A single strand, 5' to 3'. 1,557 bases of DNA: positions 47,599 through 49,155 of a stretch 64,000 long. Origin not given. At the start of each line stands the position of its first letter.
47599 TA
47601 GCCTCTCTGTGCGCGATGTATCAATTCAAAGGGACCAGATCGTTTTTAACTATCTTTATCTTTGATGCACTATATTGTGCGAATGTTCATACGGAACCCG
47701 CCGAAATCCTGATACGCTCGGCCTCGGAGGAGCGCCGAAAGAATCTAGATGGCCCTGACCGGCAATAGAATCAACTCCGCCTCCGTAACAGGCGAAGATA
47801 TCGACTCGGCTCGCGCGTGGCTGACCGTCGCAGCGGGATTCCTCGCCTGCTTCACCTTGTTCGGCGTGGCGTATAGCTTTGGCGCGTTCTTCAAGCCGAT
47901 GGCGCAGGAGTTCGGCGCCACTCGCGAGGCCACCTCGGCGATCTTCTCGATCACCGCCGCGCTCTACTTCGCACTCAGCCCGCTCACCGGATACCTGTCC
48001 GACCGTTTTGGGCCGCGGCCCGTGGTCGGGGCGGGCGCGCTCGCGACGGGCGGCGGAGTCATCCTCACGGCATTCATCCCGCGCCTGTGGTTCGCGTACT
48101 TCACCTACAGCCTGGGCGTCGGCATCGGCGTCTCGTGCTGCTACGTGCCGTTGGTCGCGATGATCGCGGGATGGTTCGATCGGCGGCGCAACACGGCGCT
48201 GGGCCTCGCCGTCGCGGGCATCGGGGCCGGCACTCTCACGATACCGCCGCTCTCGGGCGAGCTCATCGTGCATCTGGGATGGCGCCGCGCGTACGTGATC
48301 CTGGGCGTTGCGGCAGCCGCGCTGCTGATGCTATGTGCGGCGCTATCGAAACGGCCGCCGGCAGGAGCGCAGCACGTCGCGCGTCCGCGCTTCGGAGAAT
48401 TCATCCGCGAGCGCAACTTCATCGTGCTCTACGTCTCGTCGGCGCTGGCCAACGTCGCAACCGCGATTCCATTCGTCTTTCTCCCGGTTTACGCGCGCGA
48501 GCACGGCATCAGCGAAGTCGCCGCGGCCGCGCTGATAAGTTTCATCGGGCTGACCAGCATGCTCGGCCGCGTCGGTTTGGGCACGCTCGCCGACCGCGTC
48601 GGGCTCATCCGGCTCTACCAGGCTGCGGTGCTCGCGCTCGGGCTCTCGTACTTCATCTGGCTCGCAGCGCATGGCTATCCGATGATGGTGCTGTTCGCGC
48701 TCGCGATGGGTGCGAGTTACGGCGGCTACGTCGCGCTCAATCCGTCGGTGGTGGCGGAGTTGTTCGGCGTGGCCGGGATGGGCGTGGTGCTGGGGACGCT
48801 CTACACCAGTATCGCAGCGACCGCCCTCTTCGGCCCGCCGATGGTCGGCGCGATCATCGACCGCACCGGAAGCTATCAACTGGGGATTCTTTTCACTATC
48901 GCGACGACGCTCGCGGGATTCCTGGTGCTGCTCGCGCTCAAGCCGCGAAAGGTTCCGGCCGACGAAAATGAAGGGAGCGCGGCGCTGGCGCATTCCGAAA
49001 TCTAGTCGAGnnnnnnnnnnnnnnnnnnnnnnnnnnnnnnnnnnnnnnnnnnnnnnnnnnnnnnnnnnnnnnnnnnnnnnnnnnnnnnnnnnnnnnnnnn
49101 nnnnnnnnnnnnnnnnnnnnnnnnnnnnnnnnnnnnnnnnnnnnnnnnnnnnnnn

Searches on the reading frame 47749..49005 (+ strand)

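Call 10: search_protein_families(library=pfam, proteins=[window:47749-49005:+], max_evalue=0.01)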
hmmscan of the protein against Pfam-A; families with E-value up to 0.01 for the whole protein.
window:47749-49005:+ (418 aa): 5 families
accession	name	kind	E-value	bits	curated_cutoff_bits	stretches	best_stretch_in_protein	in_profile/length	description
PF07690.21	MFS_1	-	3.9e-49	167.9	33.4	2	31-305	2-286/347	Major Facilitator Superfamily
PF06779.20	MFS_4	-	4.2e-08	33.4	26.3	1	71-385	39-354/364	Uncharacterised MFS-type transporter YbfB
PF12832.13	MFS_1_like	-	8.1e-07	28.8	25.2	1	179-347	160-338/373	MFS_1 like family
PF10225.14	NEMP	-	0.003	17.7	28.7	1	117-201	35-118/249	NEMP family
PF11700.14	ATG22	-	0.0099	15.1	24.1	1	315-399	390-474/482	Vacuole effluxer Atg22 like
